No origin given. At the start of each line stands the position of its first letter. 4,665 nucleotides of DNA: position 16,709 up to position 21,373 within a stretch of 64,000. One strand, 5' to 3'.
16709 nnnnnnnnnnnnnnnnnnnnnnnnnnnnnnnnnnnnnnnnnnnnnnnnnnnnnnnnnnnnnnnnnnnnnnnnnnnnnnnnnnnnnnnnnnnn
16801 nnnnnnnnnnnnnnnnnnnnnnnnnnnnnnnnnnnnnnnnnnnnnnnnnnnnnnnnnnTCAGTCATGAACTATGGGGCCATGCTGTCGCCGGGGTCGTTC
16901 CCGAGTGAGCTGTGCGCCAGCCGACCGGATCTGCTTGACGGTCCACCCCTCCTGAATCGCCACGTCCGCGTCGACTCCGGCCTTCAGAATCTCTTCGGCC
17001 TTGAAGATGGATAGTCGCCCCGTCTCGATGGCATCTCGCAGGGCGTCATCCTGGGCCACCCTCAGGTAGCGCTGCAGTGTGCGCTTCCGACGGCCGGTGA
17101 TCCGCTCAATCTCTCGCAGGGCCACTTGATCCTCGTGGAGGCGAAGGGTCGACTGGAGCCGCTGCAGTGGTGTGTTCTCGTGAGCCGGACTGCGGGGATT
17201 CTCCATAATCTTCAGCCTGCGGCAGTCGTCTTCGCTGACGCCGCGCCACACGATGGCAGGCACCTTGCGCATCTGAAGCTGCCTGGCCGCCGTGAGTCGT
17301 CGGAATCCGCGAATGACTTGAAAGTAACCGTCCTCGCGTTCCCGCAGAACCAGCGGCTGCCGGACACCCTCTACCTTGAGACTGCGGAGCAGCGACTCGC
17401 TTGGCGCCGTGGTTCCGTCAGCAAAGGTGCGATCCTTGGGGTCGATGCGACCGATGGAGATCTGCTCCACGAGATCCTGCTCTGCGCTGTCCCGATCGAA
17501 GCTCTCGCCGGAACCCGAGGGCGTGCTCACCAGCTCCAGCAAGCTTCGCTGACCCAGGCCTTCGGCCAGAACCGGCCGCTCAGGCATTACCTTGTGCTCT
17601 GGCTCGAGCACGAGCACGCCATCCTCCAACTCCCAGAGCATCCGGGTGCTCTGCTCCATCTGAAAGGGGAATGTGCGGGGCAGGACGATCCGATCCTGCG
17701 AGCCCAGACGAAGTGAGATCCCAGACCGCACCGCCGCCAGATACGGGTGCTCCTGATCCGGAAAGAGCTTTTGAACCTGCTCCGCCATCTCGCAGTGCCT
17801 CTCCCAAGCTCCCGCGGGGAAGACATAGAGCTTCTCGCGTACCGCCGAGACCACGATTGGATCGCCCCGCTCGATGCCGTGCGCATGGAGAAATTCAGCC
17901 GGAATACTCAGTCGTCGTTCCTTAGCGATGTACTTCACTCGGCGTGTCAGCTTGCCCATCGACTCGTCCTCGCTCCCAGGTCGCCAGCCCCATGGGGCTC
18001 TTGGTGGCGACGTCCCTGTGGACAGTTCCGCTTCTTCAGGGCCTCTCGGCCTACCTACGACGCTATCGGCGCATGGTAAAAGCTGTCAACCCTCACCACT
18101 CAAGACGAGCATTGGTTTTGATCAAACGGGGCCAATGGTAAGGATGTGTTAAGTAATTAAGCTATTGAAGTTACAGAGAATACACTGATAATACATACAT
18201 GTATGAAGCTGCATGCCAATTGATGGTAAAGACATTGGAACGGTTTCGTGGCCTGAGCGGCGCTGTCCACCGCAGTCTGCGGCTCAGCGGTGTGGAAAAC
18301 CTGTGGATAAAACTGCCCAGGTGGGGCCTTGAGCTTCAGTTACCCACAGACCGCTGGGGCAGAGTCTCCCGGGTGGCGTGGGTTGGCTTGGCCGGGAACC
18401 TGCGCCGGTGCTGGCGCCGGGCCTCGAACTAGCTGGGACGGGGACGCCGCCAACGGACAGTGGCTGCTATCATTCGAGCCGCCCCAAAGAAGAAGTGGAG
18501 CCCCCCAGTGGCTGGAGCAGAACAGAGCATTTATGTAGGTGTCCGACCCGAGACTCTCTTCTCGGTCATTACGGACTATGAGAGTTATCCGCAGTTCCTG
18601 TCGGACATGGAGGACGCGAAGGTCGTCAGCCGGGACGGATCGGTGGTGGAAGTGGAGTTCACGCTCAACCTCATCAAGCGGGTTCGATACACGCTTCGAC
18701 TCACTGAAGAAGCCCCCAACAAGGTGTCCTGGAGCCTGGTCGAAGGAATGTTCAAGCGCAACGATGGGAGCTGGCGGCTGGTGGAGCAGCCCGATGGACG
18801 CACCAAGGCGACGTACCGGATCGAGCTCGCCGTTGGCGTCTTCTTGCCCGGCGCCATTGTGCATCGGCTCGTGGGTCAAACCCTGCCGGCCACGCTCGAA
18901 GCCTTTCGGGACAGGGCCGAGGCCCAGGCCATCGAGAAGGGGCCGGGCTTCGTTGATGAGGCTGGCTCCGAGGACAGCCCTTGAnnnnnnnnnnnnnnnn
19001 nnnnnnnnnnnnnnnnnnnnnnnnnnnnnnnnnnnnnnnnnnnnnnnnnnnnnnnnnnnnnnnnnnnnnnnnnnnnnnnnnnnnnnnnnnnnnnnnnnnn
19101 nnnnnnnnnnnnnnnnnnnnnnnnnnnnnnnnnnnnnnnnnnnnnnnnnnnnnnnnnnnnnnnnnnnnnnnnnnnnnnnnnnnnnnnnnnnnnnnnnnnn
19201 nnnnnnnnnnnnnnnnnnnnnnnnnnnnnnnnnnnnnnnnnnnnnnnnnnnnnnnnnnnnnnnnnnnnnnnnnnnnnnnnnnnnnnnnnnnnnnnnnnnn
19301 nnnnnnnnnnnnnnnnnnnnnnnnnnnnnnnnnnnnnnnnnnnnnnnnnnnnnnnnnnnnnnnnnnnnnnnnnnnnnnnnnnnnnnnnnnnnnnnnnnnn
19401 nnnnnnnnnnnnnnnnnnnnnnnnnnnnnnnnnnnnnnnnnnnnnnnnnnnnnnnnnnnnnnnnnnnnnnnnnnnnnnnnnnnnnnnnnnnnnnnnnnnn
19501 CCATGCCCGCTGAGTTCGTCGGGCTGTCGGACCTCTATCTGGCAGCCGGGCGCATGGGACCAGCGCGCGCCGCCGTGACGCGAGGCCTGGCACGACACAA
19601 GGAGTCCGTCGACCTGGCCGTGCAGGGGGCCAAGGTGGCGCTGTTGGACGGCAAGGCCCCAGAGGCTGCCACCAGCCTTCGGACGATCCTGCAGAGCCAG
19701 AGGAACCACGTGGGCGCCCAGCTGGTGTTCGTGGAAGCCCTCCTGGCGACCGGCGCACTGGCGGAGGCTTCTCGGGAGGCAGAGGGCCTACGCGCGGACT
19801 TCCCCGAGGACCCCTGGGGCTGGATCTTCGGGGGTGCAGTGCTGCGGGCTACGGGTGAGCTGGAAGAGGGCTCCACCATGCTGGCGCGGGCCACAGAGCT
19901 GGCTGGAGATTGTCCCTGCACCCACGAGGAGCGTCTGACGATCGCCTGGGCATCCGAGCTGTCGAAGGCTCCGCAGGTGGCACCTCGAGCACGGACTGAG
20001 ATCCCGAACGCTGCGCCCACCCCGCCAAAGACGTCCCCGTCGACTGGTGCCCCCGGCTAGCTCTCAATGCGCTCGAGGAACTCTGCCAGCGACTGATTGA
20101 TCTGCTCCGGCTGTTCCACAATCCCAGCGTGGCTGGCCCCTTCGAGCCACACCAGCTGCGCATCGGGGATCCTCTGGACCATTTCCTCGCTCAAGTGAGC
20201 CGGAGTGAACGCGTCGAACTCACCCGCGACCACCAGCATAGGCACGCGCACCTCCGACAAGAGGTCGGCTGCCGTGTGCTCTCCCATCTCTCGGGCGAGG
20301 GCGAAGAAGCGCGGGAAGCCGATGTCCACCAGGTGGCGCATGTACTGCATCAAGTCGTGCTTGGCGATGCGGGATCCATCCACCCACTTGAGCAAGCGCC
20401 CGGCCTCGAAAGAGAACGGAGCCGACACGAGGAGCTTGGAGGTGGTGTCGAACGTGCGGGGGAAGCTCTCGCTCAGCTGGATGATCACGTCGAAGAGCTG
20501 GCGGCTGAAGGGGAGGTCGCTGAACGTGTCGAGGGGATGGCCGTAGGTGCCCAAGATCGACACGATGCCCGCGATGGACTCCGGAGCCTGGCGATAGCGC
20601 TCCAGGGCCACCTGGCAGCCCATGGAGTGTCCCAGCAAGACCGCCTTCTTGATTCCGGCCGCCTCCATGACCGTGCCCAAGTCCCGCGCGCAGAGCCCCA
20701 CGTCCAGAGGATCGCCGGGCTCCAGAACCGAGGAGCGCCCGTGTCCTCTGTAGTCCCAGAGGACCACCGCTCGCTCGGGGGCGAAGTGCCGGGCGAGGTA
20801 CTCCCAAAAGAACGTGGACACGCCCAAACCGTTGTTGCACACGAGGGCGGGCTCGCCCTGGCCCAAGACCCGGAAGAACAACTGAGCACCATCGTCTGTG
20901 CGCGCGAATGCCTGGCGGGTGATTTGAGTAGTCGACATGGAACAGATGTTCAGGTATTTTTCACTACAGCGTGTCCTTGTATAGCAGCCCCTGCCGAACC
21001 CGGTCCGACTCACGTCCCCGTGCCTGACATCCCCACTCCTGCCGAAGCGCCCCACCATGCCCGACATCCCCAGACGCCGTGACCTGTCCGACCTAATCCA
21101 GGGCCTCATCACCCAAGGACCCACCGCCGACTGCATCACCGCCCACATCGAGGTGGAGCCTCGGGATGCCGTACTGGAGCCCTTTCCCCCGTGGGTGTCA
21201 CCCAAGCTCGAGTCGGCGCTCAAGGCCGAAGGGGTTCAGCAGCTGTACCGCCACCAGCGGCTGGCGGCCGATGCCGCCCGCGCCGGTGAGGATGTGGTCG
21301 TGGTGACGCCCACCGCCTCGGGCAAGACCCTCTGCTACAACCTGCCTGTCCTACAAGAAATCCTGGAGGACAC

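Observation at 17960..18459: Unusually long 500 bp intergenic region with an AT-rich island, a sigma70-like promoter, and 14 bp and 12 bp perfect palindromes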

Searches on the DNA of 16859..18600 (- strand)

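Call 5: search_rna_families(source=window, start=17850, end=18600, threshold=evalue, max_evalue=10, show_alignments=3)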
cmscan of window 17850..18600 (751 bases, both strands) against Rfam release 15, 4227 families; matches with E-value up to 10: 0.
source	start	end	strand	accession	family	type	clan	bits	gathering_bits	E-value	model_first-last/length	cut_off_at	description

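Call 41: search_rna_families(sources=[L003, L009, L011, L013, L015, L022, L024, L028, L029], threshold=gathering)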
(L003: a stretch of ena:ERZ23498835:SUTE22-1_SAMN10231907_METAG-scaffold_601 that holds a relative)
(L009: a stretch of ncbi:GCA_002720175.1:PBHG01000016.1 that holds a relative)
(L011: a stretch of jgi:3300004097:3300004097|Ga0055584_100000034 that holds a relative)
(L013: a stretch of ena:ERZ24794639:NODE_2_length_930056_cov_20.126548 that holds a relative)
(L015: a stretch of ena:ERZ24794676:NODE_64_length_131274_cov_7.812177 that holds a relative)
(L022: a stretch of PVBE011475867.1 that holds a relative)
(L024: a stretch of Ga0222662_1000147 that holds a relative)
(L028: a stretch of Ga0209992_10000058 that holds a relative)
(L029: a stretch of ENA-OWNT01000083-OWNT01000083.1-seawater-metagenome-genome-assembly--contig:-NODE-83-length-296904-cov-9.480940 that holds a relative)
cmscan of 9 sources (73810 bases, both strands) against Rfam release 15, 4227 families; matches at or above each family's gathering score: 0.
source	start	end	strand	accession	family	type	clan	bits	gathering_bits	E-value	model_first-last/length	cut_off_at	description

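Call 90: search_dna_similar(query=window:17960-18507:+, collection=plasmids, mode=distant, max_rows=5)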
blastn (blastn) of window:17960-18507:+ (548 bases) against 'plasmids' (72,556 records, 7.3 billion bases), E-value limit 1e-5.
No match.

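Call 91: search_dna_similar(query=window:17960-18507:+, collection=phages, mode=distant, max_rows=5)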
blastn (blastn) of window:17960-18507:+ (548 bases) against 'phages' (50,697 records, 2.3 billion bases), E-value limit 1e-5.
No match.

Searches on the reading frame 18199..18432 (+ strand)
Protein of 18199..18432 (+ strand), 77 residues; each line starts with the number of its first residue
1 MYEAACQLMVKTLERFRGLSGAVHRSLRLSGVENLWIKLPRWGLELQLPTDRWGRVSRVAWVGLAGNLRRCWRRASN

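Call 8: search_protein_families(library=pfam, proteins=[window:18199-18432:+], max_evalue=0.01)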
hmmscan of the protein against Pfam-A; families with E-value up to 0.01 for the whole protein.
window:18199-18432:+ (77 aa): 0 families

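Call 9: search_protein_families(library=ncbifam, proteins=[window:18199-18432:+], max_evalue=0.01)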
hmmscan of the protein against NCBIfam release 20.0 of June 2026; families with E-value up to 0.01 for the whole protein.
window:18199-18432:+ (77 aa): 0 families

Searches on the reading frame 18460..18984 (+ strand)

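Call 8: search_protein_families(library=pfam, proteins=[window:18460-18984:+], max_evalue=0.01)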
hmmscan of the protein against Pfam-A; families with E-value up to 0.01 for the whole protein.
window:18460-18984:+ (174 aa): 2 families
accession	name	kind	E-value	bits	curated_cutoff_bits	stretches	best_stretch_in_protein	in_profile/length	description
PF03364.25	Polyketide_cyc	-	2.6e-19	70.2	23.4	1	26-150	1-126/126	Polyketide cyclase / dehydrase and lipid transport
PF10604.15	Polyketide_cyc2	-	3.4e-12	47.3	27.4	1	20-154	4-142/142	Polyketide cyclase / dehydrase and lipid transport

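Call 9: search_protein_families(library=ncbifam, proteins=[window:18460-18984:+], max_evalue=0.01)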
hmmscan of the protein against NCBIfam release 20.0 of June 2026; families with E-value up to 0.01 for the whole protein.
window:18460-18984:+ (174 aa): 1 family
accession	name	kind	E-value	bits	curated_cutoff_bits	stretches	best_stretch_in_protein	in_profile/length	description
NF007999.1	PRK10724.1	equivalog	2.8e-05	24.3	258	1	24-124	8-109/144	type II toxin-antitoxin system RatA family toxin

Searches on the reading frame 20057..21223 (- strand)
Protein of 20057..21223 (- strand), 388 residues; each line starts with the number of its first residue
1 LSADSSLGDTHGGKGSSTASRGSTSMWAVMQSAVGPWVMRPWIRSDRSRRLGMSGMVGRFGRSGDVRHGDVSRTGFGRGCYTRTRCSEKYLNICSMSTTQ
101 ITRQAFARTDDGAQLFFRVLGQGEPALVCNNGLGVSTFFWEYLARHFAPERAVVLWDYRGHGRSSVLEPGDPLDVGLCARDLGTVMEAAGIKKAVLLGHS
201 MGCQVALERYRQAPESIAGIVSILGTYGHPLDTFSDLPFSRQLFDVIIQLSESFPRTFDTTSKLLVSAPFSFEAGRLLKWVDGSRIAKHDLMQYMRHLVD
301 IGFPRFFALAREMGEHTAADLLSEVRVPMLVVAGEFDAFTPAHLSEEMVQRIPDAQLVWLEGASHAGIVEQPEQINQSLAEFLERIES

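Call 8: search_protein_families(library=pfam, proteins=[window:20057-21223:-], max_evalue=0.01)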
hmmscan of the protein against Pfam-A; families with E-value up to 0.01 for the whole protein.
window:20057-21223:- (388 aa): 8 families
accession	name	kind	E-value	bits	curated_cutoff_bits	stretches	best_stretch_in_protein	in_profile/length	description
PF00561.26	Abhydrolase_1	-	8e-21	75.3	25.8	1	125-370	1-243/245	alpha/beta hydrolase fold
PF12697.13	Abhydrolase_6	-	6.1e-19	70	26.3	1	131-376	5-215/217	Alpha/beta hydrolase family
PF12146.15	Hydrolase_4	-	1.8e-15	57.3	27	2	128-222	8-106/239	Serine aminopeptidase, S33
PF08386.16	Abhydrolase_4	-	1.1e-07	32.3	21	1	325-384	33-92/103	TAP-like protein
PF20408.4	Abhydrolase_11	-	3.2e-05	24.2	27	1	283-366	86-166/193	Alpha/beta hydrolase domain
PF12695.13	Abhydrolase_5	-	0.00012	22.3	27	0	184-229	48-92/164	Alpha/beta hydrolase family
PF10230.15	LIDHydrolase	-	0.00044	20.5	27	1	191-365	83-259/262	Lipid-droplet associated hydrolase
PF06821.19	Ser_hydrolase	-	0.0072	16.7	22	0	192-221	55-86/172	Serine hydrolase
